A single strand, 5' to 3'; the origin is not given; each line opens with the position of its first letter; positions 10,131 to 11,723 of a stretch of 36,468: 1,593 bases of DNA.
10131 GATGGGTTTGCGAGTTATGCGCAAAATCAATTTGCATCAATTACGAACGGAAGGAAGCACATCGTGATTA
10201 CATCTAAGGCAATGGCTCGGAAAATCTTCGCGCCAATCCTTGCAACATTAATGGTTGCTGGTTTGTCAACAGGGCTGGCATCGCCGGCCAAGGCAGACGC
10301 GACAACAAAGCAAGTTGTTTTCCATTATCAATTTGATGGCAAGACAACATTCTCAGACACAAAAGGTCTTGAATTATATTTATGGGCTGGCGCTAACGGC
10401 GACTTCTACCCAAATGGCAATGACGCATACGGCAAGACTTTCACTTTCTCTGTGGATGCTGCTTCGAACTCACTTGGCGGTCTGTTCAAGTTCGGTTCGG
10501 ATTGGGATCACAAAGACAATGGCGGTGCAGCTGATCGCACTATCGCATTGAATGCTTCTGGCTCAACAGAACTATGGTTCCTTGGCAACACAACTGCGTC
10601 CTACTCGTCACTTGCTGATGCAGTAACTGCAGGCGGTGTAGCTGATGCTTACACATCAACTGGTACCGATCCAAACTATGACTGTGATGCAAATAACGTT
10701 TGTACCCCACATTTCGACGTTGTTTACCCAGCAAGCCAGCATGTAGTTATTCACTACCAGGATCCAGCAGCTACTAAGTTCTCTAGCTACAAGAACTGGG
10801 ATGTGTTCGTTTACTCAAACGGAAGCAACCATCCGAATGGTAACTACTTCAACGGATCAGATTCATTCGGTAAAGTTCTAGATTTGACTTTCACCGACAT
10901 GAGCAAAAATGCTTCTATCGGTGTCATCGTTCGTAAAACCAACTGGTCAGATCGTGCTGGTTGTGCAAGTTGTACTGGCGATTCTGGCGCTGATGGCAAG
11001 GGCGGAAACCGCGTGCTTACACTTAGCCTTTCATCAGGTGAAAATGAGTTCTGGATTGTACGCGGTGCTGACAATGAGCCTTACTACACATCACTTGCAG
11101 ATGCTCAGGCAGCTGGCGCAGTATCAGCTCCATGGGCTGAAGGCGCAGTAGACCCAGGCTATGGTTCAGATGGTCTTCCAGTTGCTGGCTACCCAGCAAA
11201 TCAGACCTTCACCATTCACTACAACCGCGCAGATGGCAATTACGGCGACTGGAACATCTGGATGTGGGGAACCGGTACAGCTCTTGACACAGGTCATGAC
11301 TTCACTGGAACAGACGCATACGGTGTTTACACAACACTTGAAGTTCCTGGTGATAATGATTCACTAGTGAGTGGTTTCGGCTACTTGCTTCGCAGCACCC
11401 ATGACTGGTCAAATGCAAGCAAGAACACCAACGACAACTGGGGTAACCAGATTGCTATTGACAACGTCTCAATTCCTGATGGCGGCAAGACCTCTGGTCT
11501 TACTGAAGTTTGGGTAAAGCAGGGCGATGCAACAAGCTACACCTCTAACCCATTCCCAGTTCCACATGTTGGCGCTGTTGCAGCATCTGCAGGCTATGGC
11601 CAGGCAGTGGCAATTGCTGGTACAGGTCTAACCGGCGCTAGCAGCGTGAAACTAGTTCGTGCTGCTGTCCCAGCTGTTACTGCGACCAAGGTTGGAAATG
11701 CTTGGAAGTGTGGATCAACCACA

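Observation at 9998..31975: Duplicated ~8-kb alpha-glucan capture-and-import cassette: CBM41-IPT surface protein, multi-CBM41 accessory protein and MalE-MalF-MalG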

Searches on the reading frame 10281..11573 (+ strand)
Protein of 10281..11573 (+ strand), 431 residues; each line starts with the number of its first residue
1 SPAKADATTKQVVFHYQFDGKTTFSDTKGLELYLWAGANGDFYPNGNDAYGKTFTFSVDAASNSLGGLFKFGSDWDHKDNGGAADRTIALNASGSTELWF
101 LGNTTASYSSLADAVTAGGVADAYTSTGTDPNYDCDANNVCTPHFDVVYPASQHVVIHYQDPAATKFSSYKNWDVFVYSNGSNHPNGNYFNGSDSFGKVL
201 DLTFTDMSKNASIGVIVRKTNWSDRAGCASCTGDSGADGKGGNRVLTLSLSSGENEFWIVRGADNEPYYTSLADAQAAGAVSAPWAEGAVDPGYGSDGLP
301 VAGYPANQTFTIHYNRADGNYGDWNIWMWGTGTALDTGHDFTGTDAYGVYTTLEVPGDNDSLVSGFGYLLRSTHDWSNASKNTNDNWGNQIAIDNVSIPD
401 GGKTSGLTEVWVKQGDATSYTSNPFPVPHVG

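Call 49: search_protein_representatives(protein=window:10281-11573:+)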
Query: 431 residues. Proteins with E-value up to 0.001 (for the whole library): 152; up to 1e-10: 24; up to 1e-30: 6. The best 150 are listed.
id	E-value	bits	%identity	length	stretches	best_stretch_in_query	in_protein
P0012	7.6e-108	377.8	52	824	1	1-430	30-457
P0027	6.7e-96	338.5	51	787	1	2-429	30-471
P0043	5.1e-92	325.7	48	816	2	82-430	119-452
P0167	1.9e-69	251.2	44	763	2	83-430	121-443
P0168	5.2e-39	150.9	34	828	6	295-385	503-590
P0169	8.3e-37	143.7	44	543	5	308-425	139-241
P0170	6.7e-26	107.7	43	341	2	305-425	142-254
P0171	6.0e-21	91.4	34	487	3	277-424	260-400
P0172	7.1e-18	81.3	41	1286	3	308-428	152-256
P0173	7.1e-17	78.0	34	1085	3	305-371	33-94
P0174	4.8e-16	75.2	33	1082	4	307-384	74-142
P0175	5.6e-15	71.7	45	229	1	304-425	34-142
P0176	5.9e-15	71.6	40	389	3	308-424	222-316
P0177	3.4e-14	69.2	33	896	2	302-428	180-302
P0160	8.8e-14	67.8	36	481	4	40-108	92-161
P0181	1.5e-12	63.7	32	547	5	312-424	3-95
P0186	1.4e-10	57.2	33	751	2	300-414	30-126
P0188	2.8e-10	56.2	33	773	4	310-387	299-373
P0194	1.6e-08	50.5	38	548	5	293-368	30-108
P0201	4.6e-08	48.9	33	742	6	306-388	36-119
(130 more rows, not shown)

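Call 51: search_protein_families(library=pfam, proteins=[P0167, P0168, P0169, P0171, P0176, P0181, P0194, P0201, P0186, P0188], max_evalue=0.001)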
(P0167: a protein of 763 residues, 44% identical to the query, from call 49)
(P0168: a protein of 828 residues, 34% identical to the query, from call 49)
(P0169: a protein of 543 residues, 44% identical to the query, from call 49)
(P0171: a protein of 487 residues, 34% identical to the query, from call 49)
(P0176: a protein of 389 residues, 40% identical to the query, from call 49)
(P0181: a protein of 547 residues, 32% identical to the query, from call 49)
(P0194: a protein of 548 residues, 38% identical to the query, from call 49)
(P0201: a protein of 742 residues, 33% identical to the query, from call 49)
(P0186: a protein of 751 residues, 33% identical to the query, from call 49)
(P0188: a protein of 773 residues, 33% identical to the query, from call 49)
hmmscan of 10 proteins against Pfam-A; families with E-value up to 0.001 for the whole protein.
P0167 (763 aa): 1 family
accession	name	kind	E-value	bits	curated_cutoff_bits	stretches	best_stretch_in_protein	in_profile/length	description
PF03714.20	PUD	-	1.7e-46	157.4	25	3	339-430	2-93/97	Bacterial pullanase-associated domain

P0168 (828 aa): 1 family
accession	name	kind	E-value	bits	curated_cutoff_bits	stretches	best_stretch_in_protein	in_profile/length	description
PF03714.20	PUD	-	6.5e-141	460.1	25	7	416-509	2-97/97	Bacterial pullanase-associated domain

P0169 (543 aa): 1 family
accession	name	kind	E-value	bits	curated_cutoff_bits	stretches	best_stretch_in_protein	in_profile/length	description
PF03714.20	PUD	-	2.4e-86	285.2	25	4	34-133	1-96/97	Bacterial pullanase-associated domain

P0171 (487 aa): 1 family
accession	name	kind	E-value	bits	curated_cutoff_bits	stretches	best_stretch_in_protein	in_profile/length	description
PF03714.20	PUD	-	6.5e-36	123.5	25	3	290-397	2-97/97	Bacterial pullanase-associated domain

P0176 (389 aa): 1 family
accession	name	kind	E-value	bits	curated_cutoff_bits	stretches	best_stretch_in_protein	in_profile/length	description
PF03714.20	PUD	-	8.5e-47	158.4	25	3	108-195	1-95/97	Bacterial pullanase-associated domain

P0181 (547 aa): 1 family
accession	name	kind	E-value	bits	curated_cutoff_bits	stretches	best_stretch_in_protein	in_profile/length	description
PF03714.20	PUD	-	4.2e-80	265.2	25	5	110-201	2-97/97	Bacterial pullanase-associated domain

P0194 (548 aa): 1 family
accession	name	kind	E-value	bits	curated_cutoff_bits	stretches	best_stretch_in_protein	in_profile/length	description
PF03714.20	PUD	-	8.2e-73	241.8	25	3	154-254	1-97/97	Bacterial pullanase-associated domain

P0201 (742 aa): 1 family
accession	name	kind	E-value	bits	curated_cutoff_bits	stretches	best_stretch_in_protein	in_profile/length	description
PF03714.20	PUD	-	1.5e-26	93.6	25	3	40-98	2-63/97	Bacterial pullanase-associated domain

P0186 (751 aa): 3 families
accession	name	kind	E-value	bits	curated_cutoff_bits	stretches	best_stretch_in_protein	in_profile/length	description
PF03714.20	PUD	-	7.5e-45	152.2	25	2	39-131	2-95/97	Bacterial pullanase-associated domain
PF02922.24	CBM_48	-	1.8e-12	47.9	22.4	1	375-461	1-83/83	Carbohydrate-binding module 48 (Isoamylase N-terminal domain)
PF00128.31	Alpha-amylase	-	2.1e-11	44.2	22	1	538-626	24-94/446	Alpha amylase, catalytic domain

P0188 (773 aa): 2 families
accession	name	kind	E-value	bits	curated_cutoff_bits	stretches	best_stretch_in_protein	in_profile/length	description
PF03714.20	PUD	-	2.1e-45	153.9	25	4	298-376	1-81/97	Bacterial pullanase-associated domain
PF16403.11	Bact_surface_Ig-like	-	0.00016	22.1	27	1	659-735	1-71/71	Bacterial surface protein, Ig-like domain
